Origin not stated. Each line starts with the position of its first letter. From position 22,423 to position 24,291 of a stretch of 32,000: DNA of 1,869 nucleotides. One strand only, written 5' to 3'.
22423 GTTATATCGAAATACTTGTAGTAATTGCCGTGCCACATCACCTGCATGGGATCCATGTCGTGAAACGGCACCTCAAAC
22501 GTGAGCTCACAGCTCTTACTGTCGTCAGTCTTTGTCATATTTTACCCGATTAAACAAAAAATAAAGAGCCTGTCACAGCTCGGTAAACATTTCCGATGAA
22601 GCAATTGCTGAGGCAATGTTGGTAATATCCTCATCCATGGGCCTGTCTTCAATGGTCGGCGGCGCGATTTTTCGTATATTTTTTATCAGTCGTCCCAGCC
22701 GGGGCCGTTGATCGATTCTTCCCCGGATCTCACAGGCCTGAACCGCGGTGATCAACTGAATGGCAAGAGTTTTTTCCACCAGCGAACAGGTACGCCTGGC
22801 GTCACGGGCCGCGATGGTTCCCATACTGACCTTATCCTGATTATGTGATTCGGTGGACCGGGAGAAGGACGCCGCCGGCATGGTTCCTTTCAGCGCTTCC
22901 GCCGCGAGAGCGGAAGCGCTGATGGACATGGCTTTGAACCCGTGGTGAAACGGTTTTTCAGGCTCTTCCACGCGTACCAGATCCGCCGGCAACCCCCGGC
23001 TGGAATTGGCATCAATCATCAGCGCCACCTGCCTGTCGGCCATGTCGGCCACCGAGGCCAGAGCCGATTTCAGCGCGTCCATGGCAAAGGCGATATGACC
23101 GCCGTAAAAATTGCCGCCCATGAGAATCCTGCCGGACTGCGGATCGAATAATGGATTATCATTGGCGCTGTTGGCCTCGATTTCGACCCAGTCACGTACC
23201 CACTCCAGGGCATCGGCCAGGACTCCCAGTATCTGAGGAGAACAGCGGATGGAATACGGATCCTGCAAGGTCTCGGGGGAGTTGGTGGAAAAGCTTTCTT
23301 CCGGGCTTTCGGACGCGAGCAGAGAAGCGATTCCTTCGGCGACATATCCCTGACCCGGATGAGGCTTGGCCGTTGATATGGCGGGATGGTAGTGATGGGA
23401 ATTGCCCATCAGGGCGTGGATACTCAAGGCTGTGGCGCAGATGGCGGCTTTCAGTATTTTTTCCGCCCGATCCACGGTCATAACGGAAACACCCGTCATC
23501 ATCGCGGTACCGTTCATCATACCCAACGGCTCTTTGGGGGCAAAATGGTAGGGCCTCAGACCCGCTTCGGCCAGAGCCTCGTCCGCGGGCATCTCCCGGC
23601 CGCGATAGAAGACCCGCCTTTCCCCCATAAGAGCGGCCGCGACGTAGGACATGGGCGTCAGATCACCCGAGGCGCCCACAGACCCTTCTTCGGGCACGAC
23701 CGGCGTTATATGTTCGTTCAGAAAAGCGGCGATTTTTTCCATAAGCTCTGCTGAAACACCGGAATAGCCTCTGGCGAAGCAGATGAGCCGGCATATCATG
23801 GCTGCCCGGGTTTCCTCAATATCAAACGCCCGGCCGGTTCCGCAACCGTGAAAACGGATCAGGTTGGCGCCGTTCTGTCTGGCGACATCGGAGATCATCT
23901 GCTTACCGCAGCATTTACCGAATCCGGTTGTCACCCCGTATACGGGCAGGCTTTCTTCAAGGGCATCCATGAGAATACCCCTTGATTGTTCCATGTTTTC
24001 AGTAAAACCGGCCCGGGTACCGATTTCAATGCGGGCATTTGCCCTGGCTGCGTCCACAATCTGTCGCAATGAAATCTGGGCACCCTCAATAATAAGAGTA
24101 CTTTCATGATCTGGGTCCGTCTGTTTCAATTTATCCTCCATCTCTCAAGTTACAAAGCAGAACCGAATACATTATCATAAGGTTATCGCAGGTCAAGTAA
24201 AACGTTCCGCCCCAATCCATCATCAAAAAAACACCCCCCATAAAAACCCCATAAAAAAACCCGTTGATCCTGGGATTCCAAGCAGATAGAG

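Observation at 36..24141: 24-kb aryl-polyene/flexirubin-like type II lipid-pigment cluster in an apparently anaerobic host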

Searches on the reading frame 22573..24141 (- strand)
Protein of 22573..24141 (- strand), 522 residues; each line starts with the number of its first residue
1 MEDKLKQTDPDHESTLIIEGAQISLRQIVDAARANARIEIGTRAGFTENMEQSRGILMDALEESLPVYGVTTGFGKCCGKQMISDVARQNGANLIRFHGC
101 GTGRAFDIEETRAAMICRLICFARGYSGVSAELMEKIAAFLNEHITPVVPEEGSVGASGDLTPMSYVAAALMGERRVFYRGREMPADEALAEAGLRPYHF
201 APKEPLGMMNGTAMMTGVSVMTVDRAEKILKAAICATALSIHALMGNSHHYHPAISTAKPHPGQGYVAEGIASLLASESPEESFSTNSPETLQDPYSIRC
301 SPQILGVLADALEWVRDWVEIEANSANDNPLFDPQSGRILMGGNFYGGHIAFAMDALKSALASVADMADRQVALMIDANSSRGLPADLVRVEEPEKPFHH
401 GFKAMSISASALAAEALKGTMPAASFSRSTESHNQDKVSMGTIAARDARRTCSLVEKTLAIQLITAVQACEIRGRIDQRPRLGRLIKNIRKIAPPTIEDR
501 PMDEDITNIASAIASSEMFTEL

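Call 6: search_protein_families(library=pfam, proteins=[window:22573-24141:-], max_evalue=0.01)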
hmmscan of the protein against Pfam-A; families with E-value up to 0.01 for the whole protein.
window:22573-24141:- (522 aa): 1 family
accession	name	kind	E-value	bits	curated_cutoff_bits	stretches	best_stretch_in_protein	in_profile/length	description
PF00221.24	Lyase_aromatic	-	1.3e-153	512.5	27.3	1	24-490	2-465/466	Aromatic amino acid lyase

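Call 47: search_solved_structures(query=window:22573-24141:-, max_evalue=1e-20, show_alignments=0)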
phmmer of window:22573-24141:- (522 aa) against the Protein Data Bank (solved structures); distinct sequences matched with E-value up to 1e-20: 39.
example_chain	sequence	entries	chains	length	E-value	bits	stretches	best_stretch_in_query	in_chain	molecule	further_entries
2rjr_A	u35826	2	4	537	8.8e-80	271.9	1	18-518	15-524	Tyrosine aminomutase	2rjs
2ohy_A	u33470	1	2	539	9e-80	271.8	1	18-518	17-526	Tyrosine aminomutase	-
2qve_A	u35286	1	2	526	9.6e-80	271.7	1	23-518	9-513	Tyrosine Aminomutase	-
3kdy_A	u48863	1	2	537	1.8e-79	270.8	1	18-518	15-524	Histidine ammonia-lyase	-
3kdz_A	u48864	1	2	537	3e-79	270.1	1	18-518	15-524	Histidine ammonia-lyase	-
2nyn_A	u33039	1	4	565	4.3e-75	256.4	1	14-473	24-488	Phenylalanine/histidine ammonia-lyase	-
3czo_A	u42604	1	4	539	9.1e-75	255.3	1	17-474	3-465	Histidine ammonia-lyase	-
2nyf_A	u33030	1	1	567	1.9e-74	254.3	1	14-473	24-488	Nostoc punctiforme phenylalanine ammonia lyase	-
5ltm_B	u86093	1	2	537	3.2e-74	253.5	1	17-474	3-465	phenylalanine ammonia lyase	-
7tqr_A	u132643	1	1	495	1.1e-72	248.5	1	48-518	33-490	Probable histidine ammonia-lyase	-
2o78_A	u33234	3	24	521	6.3e-72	246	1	25-513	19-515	Putative histidine ammonia-lyase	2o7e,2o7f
3unv_A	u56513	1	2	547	1.4e-71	244.8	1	14-515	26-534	AdmH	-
2o6y_A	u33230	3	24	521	6.6e-71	242.6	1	25-513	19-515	Putative histidine ammonia-lyase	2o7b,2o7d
1gkm_B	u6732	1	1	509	5.6e-67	229.6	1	33-510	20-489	Histidine ammonia-lyase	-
1gkj_A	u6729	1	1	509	2e-66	227.8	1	33-510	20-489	HISTIDINE AMMONIA-LYASE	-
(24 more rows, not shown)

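Call 48: search_protein_families(library=ncbifam, proteins=[window:22573-24141:-], max_evalue=0.00001)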
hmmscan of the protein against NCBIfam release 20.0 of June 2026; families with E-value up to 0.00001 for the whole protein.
window:22573-24141:- (522 aa): 8 families
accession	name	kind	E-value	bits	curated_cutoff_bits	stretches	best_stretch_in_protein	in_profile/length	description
NF006871.0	PRK09367.1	subfamily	1.1e-128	430.1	524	1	15-518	3-497/505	histidine ammonia-lyase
NF041222.1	BagA_FevW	exception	1.8e-128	429.5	1000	1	18-517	3-518/529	bagremycin/ferroverdin biosynthesis tyrosine ammonia-lyase BagA/FevW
TIGR01225.1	hutH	equivalog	8.5e-127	423.7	539.15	1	17-518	2-494/506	histidine ammonia-lyase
TIGR03832.1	Tyr_2_3_mutase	equivalog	7e-100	334.9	501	1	20-512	3-506/507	tyrosine 2,3-aminomutase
TIGR04475.1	Phe_D_beta_mut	equivalog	5.3e-98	328.9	800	1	17-513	3-509/510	phenylalanine aminomutase (D-beta-phenylalanine forming)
NF053541.1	FlxA_rubin_TAL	equivalog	1.5e-89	300.8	700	1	26-513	4-496/498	flexirubin biosynthesis tyrosine ammonia-lyase FlxA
TIGR01226.1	phe_am_lyase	equivalog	4.9e-88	296.1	519.15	1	13-473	30-501/680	phenylalanine ammonia-lyase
TIGR04473.1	taxol_Phe_23mut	exception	6.7e-63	213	1250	1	61-474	73-498/687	phenylalanine aminomutase (L-beta-phenylalanine forming)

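Call 52: find_homologous_proteins(query=window:22573-24141:-, max_evalue=1e-50)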
Query window:22573-24141:- (522 aa): 7999 proteins with E <= 1e-50 among 8000 candidates; the best 120 are listed.
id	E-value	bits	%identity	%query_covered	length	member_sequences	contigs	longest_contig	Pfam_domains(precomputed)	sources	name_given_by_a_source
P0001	0.0e+0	1093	95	99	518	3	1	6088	PF00221.25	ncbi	-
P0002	5.1e-258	875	77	97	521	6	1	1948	PF00221.25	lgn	-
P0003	3.5e-257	872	76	98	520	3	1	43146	PF00221.25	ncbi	-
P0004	1.5e-255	866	75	99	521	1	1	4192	PF00221.25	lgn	-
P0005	1.3e-254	863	76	97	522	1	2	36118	PF00221.25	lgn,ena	-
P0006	5.3e-254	861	75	97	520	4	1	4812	PF00221.25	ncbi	ncbi:MAG: histidine ammonia-lyase [Desulfobacterales bacterium]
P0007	1.0e-249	847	72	99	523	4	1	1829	PF00221.25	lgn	-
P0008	2.1e-249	846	74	98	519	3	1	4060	PF00221.25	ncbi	-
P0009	6.3e-248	841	74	97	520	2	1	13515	PF00221.25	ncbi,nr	ncbi:MAG: aromatic amino acid lyase [Desulfobacterales bacterium]|nr:aromatic amino acid lyase [Desu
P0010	1.3e-246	837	73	97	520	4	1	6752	PF00221.25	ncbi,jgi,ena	-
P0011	1.1e-242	824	72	99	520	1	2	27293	PF00221.25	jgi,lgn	-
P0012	8.2e-240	815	70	99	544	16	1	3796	PF00221.25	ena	-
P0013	2.4e-238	810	71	98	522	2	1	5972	PF00221.25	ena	-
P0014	7.0e-236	802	69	97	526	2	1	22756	PF00221.25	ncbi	ncbi:MAG: aromatic amino acid ammonia-lyase [Desulfohalobiaceae bacterium]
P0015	8.7e-235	798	70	98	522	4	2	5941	PF00221.25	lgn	-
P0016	2.9e-234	796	70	98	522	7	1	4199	PF00221.25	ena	-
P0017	3.2e-232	790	68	97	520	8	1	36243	PF00221.25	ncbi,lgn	ncbi:MAG: histidine ammonia-lyase [Desulfohalobiaceae bacterium]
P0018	4.6e-229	779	66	97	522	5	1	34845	PF00221.25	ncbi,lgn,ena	-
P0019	1.3e-227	774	65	98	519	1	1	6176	PF00221.25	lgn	-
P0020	3.2e-225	766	65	98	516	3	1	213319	PF00221.25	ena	-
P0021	4.8e-223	759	65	97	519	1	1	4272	PF00221.25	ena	-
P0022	5.8e-223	759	65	97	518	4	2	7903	PF00221.25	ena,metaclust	metaclust:\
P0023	2.1e-222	757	65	99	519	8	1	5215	PF00221.25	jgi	jgi:histidine ammonia-lyase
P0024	8.8e-222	755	64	97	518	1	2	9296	PF00221.25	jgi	-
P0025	2.4e-221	754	66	97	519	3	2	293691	PF00221.25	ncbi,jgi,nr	ncbi:MAG: aromatic amino acid lyase [Desulfobacteraceae bacterium]|nr:MAG: aromatic amino acid lyase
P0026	3.0e-221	753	64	97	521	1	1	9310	PF00221.25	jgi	jgi:histidine ammonia-lyase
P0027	3.5e-221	753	65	97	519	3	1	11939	PF00221.25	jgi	-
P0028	4.8e-221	753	64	98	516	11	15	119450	PF00221.25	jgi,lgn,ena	jgi:histidine ammonia-lyase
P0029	7.6e-220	749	64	97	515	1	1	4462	PF00221.25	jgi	jgi:histidine ammonia-lyase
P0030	1.0e-219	748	65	97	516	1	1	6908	PF00221.25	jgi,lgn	jgi:histidine ammonia-lyase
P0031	5.9e-219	746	65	97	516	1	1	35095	PF00221.25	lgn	-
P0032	3.0e-218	743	65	97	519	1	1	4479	PF00221.25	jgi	-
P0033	1.2e-216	738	64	97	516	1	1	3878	PF00221.25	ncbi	-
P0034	6.1e-216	736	64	97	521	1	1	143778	PF00221.25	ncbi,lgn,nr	ncbi:MAG: aromatic amino acid lyase [Spirochaetes bacterium]|nr:aromatic amino acid lyase [Spirochae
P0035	3.6e-214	730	64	97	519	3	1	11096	PF00221.25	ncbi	-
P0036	4.4e-213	726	63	98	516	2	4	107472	PF00221.25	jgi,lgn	jgi:histidine ammonia-lyase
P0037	4.8e-213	726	64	98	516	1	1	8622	PF00221.25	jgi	jgi:histidine ammonia-lyase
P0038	1.1e-212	725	63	98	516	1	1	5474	PF00221.25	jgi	jgi:histidine ammonia-lyase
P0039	2.4e-211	721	63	97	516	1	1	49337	PF00221.25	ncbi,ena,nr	ncbi:MAG: hypothetical protein A2176_02270 [Spirochaetes bacterium RBG_13_51_14]|nr:MAG: hypothetica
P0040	2.4e-211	721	63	97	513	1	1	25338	PF00221.25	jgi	jgi:histidine ammonia-lyase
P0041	3.4e-211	720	64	97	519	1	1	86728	PF00221.25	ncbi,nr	ncbi:MAG: aromatic amino acid lyase [Spirochaetes bacterium]|nr:aromatic amino acid lyase [Spirochae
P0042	3.8e-211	720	63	97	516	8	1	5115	PF00221.25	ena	-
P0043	5.3e-211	720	62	98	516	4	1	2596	PF00221.25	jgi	jgi:histidine ammonia-lyase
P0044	8.6e-211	719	64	97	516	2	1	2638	PF00221.25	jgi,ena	-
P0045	1.8e-210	718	64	97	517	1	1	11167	PF00221.25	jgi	jgi:histidine ammonia-lyase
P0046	2.3e-210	717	63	97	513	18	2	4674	PF00221.25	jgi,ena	-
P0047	2.5e-210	717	63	98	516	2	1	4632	PF00221.25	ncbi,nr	ncbi:MAG: aromatic amino acid lyase [Chrysiogenales bacterium]|nr:MAG: aromatic amino acid lyase [Ch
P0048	2.6e-210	717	62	97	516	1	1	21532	PF00221.25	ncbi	-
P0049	3.4e-210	717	63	97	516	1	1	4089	PF00221.25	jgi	jgi:histidine ammonia-lyase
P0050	4.5e-210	716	62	97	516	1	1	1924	PF00221.25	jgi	jgi:histidine ammonia-lyase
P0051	5.1e-210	716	61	98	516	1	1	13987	PF00221.25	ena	-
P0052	8.1e-210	716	61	98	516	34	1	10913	PF00221.25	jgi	jgi:histidine ammonia-lyase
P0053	1.0e-209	715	63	97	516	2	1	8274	PF00221.25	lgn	-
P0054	1.1e-209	715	63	97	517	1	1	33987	PF00221.25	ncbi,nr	ncbi:MAG: aromatic amino acid lyase [Spirochaetes bacterium]|nr:aromatic amino acid lyase [Spirochae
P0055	1.1e-209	715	63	97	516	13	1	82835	PF00221.25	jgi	jgi:histidine ammonia-lyase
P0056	1.5e-209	715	62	97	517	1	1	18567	PF00221.25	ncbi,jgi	-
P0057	1.6e-209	715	62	98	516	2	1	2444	PF00221.25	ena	-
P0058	2.7e-209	714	63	96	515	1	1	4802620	PF00221.25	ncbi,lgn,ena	-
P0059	5.0e-209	713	61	98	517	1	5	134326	PF00221.25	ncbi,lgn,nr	ncbi:MAG: aromatic amino acid lyase [Spirochaetes bacterium]|nr:aromatic amino acid lyase [Spirochae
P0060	6.3e-209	713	61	97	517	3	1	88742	PF00221.25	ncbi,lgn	-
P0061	2.0e-208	711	62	98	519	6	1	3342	PF00221.25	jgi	-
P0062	2.1e-208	711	62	95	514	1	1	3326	PF00221.25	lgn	-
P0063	2.5e-208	711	61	98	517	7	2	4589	PF00221.25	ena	-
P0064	2.8e-208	711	61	97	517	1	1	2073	PF00221.25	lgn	-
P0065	4.6e-208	710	60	97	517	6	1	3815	PF00221.25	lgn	-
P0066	4.6e-208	710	60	97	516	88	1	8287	PF00221.25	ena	-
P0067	5.3e-208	710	60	99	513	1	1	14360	PF00221.25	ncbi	-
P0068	6.1e-208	709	63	97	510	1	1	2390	PF00221.25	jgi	jgi:histidine ammonia-lyase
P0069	6.4e-208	709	60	97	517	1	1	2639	PF00221.25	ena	-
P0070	6.5e-208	709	60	97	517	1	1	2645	PF00221.25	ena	-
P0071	7.9e-208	709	61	97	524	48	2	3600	PF00221.25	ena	-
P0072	1.1e-207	709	63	97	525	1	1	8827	PF00221.25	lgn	-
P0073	1.3e-207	708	62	98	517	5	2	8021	PF00221.25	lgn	-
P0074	1.4e-207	708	64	95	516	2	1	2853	PF00221.25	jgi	jgi:histidine ammonia-lyase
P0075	1.7e-207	708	60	97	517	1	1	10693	PF00221.25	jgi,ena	-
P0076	1.8e-207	708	62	97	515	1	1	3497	PF00221.25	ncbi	-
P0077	1.9e-207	708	63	97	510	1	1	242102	PF00221.25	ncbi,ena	-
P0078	2.0e-207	708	60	97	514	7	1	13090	PF00221.25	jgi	-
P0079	3.2e-207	707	61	98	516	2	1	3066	PF00221.25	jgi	jgi:histidine ammonia-lyase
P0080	3.3e-207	707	64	95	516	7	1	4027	PF00221.25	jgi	-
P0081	3.9e-207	707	61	97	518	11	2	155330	PF00221.25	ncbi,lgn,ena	-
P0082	4.4e-207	707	60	98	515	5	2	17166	PF00221.25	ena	-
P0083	4.4e-207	707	62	97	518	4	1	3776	PF00221.25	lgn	-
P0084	4.5e-207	707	63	97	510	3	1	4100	PF00221.25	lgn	-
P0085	7.3e-207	706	61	97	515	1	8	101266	PF00221.25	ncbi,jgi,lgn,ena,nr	ncbi:MAG TPA: aromatic amino acid ammonia-lyase [Smithella sp.]|nr:aromatic amino acid ammonia-lyase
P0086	7.4e-207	706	62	98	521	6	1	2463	PF00221.25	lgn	-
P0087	7.4e-207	706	61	97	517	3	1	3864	PF00221.25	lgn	-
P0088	8.3e-207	706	61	98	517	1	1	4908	PF00221.25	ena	-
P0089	8.7e-207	706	60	97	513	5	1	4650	PF00221.25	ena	-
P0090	1.0e-206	705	61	98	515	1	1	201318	PF00221.25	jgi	-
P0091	1.0e-206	705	62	98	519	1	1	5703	PF00221.25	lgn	-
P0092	1.1e-206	705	61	97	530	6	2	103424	PF00221.25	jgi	-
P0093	1.2e-206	705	60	97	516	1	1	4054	PF00221.25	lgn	-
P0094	1.2e-206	705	63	97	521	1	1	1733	PF00221.25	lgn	-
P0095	1.3e-206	705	60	97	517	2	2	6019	PF00221.25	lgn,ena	-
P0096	1.6e-206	705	60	98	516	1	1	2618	PF00221.25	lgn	-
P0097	1.9e-206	704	63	98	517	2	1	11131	PF00221.25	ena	-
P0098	2.0e-206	704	61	97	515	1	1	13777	PF00221.25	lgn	-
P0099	2.6e-206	704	60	97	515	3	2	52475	PF00221.25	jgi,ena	jgi:histidine ammonia-lyase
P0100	3.9e-206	703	61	97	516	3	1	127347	PF00221.25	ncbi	-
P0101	4.2e-206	703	60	96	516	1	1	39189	PF00221.25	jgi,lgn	-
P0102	4.6e-206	703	59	98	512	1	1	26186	PF00221.25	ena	-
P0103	5.7e-206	703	61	97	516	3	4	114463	PF00221.25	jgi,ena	-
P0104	8.5e-206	702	60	98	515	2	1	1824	PF00221.25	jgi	jgi:histidine ammonia-lyase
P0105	9.6e-206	702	62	97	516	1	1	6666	PF00221.25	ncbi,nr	ncbi:MAG: aromatic amino acid lyase [bacterium]|nr:aromatic amino acid lyase [bacterium]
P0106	1.1e-205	702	60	97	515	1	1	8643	PF00221.25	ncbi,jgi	jgi:histidine ammonia-lyase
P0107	1.1e-205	702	62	97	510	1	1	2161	PF00221.25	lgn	-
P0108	1.3e-205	702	61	98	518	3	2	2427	PF00221.25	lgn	-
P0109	1.3e-205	702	60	98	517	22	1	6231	PF00221.25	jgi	jgi:histidine ammonia-lyase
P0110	1.5e-205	702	60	97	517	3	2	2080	PF00221.25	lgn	-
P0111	1.8e-205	701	61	97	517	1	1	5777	PF00221.25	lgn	-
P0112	1.9e-205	701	60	97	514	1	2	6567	PF00221.25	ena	-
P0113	2.1e-205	701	60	98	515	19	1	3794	PF00221.25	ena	-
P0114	2.3e-205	701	61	98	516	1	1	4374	PF00221.25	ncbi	-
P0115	2.5e-205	701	60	97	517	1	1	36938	PF00221.25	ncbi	-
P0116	2.6e-205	701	61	97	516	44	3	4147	PF00221.25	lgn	-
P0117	2.7e-205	701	63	97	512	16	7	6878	PF00221.25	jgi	jgi:histidine ammonia-lyase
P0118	3.3e-205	700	63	97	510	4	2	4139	PF00221.25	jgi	jgi:histidine ammonia-lyase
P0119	4.2e-205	700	59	97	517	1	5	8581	PF00221.25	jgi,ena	jgi:histidine ammonia-lyase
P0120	4.3e-205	700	63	96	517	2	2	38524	PF00221.25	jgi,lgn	-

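Call 53: find_encoding_contigs(protein=P0003, flank=10000, max_places=1)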
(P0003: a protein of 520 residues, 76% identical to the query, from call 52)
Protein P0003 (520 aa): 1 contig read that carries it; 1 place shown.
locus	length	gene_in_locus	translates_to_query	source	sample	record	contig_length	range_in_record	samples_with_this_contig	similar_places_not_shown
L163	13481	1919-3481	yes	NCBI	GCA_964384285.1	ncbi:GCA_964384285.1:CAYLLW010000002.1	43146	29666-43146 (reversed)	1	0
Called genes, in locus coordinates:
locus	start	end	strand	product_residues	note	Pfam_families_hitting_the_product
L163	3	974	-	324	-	?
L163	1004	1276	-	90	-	PF00550:PP-binding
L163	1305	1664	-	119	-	PF07977:FabA, PF22818:ApeI-like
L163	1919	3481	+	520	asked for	PF00221:Lyase_aromatic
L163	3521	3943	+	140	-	PF13279:4HBT_2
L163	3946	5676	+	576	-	PF02734:Dak2, PF21645:FakA-like_M (weak), PF02645:DegV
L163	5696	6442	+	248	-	PF00535:Glycos_transf_2, PF10111:Glyco_tranf_2_2 (faint), PF13641:Glyco_tranf_2_3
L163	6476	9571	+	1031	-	PF03176:MMPL, PF13489:Methyltransf_23, PF00891:Methyltransf_2 (weak), PF08241:Methyltransf_11 (weak), PF08242:Methyltransf_12, PF13649:Methyltransf_25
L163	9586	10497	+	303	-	PF03279:Lip_A_acyltrans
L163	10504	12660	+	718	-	PF00109:ketoacyl-synt, PF00108:Thiolase_N (faint), PF08545:ACP_syn_III (faint), PF02801:Ketoacyl-synt_C, PF00109:ketoacyl-synt, PF13723:Ketoacyl-synt_2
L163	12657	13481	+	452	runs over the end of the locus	PF02310:B12-binding, PF04055:Radical_SAM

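Call 54: find_encoding_contigs(protein=P0011, flank=10000, max_places=1)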
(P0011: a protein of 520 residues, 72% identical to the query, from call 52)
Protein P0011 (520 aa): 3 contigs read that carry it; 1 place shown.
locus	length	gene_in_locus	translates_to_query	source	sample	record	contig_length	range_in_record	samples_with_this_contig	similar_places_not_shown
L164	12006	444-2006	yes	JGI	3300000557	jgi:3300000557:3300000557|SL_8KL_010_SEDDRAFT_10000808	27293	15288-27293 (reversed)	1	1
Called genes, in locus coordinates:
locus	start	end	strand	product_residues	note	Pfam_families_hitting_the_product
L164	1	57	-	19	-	?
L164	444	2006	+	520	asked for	PF00221:Lyase_aromatic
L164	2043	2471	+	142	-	PF13279:4HBT_2, PF03061:4HBT (weak)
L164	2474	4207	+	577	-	PF02734:Dak2, PF21645:FakA-like_M (weak), PF02645:DegV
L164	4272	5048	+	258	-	PF00535:Glycos_transf_2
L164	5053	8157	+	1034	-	PF12349:Sterol-sensing (faint), PF05175:MTS (faint), PF03176:MMPL, PF13489:Methyltransf_23, PF08242:Methyltransf_12 (weak), PF13649:Methyltransf_25 (weak)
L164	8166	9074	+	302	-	PF03279:Lip_A_acyltrans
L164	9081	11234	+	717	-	PF00109:ketoacyl-synt, PF02801:Ketoacyl-synt_C, PF00109:ketoacyl-synt (weak), PF13723:Ketoacyl-synt_2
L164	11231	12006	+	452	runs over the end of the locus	PF02310:B12-binding, PF04055:Radical_SAM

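Call 55: find_encoding_contigs(protein=P0017, flank=10000, max_places=1)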
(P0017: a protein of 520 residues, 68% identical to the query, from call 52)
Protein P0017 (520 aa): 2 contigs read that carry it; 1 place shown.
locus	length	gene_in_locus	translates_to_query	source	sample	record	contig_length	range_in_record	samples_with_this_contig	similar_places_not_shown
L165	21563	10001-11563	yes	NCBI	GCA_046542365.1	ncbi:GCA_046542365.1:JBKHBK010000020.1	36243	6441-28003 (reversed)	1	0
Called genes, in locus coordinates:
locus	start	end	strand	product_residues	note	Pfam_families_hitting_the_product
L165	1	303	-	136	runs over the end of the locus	-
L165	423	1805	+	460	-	PF00501:AMP-binding, PF13193:AMP-binding_C (weak)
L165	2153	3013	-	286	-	PF14765:PS-DH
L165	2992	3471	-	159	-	PF13279:4HBT_2, PF03061:4HBT (weak)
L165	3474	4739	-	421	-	PF00109:ketoacyl-synt, PF02801:Ketoacyl-synt_C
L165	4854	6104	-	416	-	PF00109:ketoacyl-synt, PF02801:Ketoacyl-synt_C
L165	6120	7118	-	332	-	PF04055:Radical_SAM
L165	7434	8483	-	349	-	PF04055:Radical_SAM (weak)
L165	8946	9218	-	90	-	PF00550:PP-binding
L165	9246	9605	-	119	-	PF07977:FabA, PF22818:ApeI-like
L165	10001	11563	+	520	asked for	PF00221:Lyase_aromatic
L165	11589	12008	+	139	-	PF13279:4HBT_2, PF03061:4HBT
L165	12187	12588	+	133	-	PF01797:Y1_Tnp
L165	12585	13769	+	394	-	PF12323:HTH_OrfB_IS605, PF01385:OrfB_IS605, PF07282:Cas12f1-like_TNB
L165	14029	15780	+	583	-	PF02734:Dak2, PF21645:FakA-like_M (weak), PF02645:DegV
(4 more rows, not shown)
